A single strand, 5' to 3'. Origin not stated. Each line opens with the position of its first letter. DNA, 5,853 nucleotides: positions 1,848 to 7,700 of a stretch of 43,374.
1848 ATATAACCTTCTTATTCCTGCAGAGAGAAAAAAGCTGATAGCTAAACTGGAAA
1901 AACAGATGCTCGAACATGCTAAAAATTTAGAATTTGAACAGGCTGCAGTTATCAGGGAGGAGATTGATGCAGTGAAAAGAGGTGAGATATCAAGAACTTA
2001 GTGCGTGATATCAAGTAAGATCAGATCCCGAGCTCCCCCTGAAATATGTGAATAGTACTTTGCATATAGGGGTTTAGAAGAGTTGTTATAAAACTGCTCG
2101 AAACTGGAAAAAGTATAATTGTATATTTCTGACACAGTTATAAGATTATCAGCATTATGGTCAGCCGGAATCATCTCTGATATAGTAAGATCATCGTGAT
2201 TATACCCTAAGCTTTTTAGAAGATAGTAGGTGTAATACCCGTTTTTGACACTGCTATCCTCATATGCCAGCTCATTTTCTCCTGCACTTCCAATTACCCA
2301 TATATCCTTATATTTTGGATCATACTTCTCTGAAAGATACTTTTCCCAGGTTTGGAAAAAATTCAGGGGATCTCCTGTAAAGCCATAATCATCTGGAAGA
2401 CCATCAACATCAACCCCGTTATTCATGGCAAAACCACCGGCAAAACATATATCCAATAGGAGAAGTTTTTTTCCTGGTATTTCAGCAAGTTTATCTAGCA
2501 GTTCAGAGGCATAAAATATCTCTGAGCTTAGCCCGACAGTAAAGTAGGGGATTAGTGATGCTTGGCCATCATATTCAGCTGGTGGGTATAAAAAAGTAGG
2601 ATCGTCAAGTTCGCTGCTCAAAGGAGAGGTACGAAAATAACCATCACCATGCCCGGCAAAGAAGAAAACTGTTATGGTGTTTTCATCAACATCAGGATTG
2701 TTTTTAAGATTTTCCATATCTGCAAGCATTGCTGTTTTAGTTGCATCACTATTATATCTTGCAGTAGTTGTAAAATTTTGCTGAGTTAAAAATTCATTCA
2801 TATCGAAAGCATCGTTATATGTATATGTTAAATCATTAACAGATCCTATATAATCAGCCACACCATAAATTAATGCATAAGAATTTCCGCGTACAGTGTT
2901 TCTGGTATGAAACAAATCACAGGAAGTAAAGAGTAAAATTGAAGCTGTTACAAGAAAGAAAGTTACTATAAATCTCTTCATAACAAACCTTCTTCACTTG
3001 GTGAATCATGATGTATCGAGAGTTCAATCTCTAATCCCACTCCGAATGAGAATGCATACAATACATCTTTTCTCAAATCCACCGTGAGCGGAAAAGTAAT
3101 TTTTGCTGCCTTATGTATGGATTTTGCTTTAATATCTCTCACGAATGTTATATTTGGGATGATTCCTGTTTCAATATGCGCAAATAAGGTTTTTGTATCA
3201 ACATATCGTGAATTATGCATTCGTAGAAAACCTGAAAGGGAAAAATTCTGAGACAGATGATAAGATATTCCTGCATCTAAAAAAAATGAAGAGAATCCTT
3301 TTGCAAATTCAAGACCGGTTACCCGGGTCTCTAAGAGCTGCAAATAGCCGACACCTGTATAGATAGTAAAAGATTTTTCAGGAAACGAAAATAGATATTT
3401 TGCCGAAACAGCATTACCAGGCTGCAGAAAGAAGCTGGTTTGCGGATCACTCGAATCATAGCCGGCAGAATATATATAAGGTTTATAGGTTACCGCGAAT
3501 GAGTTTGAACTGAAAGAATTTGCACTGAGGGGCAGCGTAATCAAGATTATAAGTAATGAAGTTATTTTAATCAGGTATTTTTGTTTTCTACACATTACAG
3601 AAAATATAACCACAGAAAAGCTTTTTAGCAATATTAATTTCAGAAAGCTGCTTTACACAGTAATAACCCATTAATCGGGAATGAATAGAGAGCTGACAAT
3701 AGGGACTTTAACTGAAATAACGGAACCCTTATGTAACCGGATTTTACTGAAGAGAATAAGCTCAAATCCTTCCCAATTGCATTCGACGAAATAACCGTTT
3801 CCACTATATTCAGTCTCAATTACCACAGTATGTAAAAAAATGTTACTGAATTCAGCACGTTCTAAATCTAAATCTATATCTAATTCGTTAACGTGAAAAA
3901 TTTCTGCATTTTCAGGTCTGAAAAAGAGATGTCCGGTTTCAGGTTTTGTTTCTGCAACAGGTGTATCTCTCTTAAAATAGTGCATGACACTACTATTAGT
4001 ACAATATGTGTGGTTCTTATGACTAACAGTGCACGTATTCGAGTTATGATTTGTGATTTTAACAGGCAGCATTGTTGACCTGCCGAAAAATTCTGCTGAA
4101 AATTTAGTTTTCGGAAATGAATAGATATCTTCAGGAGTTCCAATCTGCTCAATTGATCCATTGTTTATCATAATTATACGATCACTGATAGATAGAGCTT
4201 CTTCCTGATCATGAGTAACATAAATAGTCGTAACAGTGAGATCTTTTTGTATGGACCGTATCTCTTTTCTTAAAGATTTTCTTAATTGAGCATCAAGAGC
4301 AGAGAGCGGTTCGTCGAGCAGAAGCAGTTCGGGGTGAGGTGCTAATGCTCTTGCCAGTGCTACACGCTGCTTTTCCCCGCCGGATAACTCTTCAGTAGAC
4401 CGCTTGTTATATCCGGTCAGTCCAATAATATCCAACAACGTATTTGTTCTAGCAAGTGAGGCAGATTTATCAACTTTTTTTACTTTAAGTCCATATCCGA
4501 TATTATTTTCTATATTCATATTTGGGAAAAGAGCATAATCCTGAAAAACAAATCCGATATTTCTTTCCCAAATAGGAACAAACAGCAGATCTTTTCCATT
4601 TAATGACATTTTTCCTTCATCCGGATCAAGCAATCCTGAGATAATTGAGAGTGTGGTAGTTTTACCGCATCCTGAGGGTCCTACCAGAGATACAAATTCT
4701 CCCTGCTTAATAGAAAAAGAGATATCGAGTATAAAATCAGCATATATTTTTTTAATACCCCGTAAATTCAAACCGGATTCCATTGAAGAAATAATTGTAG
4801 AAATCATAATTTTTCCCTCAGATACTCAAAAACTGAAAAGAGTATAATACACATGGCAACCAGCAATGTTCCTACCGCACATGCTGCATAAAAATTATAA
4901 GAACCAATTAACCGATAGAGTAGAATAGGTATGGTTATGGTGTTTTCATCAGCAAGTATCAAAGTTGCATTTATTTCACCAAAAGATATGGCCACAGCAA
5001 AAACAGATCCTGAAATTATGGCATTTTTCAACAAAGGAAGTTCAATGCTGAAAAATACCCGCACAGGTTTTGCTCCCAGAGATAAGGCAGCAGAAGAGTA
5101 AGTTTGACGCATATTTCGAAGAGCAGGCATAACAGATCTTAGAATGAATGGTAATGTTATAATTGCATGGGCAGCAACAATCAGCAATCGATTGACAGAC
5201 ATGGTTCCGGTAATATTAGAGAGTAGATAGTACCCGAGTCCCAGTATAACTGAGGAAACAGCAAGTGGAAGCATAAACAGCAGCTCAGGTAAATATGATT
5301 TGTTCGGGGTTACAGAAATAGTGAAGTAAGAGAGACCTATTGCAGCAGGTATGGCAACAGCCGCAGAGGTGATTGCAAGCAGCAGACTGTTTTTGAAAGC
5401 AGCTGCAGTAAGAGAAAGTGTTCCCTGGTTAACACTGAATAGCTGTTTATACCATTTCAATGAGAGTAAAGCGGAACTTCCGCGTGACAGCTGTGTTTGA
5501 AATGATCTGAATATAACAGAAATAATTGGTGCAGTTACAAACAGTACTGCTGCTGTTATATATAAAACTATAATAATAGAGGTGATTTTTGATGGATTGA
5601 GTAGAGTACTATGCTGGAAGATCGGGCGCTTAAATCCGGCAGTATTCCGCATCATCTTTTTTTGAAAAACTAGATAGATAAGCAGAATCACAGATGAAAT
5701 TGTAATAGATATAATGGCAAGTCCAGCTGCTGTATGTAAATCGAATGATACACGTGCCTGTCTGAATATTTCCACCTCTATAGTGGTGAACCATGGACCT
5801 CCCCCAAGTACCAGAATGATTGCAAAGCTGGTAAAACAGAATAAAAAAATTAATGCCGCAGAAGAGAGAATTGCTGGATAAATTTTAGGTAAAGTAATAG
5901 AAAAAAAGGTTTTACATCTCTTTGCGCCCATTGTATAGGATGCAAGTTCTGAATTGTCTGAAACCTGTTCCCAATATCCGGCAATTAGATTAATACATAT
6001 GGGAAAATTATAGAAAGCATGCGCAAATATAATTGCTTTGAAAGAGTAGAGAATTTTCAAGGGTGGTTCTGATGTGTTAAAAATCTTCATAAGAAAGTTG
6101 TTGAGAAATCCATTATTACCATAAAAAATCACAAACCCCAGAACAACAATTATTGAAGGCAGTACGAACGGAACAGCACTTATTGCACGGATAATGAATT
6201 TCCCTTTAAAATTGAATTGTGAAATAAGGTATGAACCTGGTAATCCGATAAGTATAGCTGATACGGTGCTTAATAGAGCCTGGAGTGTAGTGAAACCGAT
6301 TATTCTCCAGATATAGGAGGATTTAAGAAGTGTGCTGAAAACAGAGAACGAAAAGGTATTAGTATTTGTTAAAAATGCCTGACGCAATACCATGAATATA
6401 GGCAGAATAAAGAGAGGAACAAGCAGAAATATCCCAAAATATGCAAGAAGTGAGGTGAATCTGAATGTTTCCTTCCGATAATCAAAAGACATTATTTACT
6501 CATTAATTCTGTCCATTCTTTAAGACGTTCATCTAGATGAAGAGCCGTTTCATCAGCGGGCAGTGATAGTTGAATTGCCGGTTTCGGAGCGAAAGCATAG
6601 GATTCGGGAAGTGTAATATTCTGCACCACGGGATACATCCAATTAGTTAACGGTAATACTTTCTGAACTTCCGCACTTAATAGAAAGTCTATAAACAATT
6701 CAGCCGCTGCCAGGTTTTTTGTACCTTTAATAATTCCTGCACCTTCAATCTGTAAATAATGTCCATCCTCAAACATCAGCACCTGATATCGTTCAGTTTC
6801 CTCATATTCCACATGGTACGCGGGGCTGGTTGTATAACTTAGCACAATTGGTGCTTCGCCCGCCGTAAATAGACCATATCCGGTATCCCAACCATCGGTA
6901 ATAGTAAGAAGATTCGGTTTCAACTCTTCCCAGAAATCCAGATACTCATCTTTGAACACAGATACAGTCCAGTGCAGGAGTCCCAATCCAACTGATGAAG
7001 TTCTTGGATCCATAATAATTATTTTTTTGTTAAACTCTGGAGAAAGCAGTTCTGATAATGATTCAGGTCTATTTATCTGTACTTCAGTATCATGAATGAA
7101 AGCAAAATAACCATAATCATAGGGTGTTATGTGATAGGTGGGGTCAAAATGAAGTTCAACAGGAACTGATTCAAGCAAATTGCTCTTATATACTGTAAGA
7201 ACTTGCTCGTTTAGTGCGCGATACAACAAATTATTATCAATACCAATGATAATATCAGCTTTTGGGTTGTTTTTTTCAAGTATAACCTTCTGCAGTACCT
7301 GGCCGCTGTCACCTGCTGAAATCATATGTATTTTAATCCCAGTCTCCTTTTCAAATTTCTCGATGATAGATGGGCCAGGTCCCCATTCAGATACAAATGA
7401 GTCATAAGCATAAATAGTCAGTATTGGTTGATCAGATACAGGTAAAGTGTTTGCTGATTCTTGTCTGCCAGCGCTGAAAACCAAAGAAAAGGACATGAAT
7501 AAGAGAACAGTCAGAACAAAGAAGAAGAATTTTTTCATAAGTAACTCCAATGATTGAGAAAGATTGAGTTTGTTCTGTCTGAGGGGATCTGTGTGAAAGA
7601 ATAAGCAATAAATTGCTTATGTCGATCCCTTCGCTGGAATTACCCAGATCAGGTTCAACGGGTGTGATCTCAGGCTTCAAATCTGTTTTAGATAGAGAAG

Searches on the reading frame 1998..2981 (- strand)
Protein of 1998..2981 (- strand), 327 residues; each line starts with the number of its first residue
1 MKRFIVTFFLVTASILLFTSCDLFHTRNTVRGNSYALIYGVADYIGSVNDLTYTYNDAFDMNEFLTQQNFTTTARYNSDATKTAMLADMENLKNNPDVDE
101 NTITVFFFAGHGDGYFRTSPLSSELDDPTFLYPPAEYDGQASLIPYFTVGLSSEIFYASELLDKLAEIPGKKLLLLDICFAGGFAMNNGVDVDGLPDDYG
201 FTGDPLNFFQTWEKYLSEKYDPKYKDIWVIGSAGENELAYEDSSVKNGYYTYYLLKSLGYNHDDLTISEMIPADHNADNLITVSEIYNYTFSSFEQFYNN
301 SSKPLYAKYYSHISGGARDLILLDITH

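Call 58: find_encoding_contigs(protein=window:1998-2981:-, flank=10000, max_places=4)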
Protein window:1998-2981:- (327 aa): 13 contigs read that carry it; 4 places shown.
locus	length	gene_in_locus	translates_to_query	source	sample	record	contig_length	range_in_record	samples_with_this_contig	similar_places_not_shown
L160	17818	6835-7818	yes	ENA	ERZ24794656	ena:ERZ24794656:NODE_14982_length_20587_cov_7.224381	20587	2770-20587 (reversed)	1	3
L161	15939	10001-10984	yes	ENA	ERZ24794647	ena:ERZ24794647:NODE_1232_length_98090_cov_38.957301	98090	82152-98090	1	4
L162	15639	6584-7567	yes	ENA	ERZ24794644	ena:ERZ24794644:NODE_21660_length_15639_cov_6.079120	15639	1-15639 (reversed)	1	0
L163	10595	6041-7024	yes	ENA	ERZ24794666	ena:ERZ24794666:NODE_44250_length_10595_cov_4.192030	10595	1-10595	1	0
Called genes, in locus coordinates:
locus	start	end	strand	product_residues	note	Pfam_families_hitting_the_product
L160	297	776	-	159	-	PF02674:Colicin_V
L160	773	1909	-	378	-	PF03033:Glyco_transf_28, PF04101:Glyco_tran_28_C, PF00201:UDPGT (weak)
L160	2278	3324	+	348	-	PF01547:SBP_bac_1, PF13531:SBP_bac_11, PF13416:SBP_bac_8, PF13343:SBP_bac_6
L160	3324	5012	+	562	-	PF00528:BPD_transp_1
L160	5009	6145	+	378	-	PF02463:SMC_N (faint), PF00005:ABC_tran, PF13304:AAA_21 (faint)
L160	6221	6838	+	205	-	-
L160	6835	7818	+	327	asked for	PF00656:Peptidase_C14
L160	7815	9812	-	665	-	PF04851:ResIII, PF17757:UvrB_inter, PF27431:UvrB_3rd, PF00271:Helicase_C, PF12344:UvrB, PF02151:UVR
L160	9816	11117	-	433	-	PF00089:Trypsin, PF13365:Trypsin_2, PF13180:PDZ_2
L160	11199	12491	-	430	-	PF01554:MatE, PF03023:MurJ, PF01554:MatE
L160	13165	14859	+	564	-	PF00749:tRNA-synt_1c, PF03950:tRNA-synt_1c_C, PF20974:tRNA-synt_1c_C2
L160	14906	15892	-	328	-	PF10672:Methyltrans_SAM, PF02475:TRM5-TYW2_MTfase (faint), PF03602:Cons_hypoth95 (weak), PF09445:Methyltransf_15 (weak), PF13847:Methyltransf_31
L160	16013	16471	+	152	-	-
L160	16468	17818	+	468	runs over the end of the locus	PF02878:PGM_PMM_I, PF02879:PGM_PMM_II, PF02880:PGM_PMM_III, PF00408:PGM_PMM_IV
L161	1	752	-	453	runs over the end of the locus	PF00072:Response_reg, PF01078:Mg_chelatase (faint), PF00158:Sigma54_activat, PF14532:Sigma54_activ_2, PF07724:AAA_2 (weak), PF07728:AAA_5 (weak), PF25601:AAA_lid_14, PF02954:HTH_8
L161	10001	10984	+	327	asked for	PF00656:Peptidase_C14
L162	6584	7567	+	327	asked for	PF00656:Peptidase_C14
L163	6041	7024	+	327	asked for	PF00656:Peptidase_C14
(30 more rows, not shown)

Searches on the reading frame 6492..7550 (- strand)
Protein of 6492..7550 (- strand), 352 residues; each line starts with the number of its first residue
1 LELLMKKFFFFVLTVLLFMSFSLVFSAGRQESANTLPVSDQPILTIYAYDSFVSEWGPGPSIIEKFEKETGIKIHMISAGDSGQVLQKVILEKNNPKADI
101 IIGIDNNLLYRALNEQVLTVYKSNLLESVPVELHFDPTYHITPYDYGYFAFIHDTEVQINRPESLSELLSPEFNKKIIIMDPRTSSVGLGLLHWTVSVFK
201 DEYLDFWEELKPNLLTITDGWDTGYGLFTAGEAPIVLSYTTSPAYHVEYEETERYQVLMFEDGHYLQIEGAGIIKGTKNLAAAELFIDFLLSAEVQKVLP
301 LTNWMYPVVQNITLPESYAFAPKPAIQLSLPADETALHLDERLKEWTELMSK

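Call 10: search_protein_families(library=pfam, proteins=[window:6492-7550:-])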
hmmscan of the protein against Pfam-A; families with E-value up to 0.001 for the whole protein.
window:6492-7550:- (352 aa): 4 families
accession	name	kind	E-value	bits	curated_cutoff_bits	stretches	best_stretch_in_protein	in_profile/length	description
PF13343.11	SBP_bac_6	-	2.4e-25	89.9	24.6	1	95-310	1-221/245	Bacterial extracellular solute-binding protein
PF13416.11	SBP_bac_8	-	2.2e-18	67.5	27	1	62-297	2-250/279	Bacterial extracellular solute-binding protein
PF13531.11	SBP_bac_11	-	3.9e-17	63.2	25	1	62-299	16-221/227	Bacterial extracellular solute-binding protein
PF01547.30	SBP_bac_1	-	1.4e-15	58.5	26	1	62-297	13-307/307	Bacterial extracellular solute-binding protein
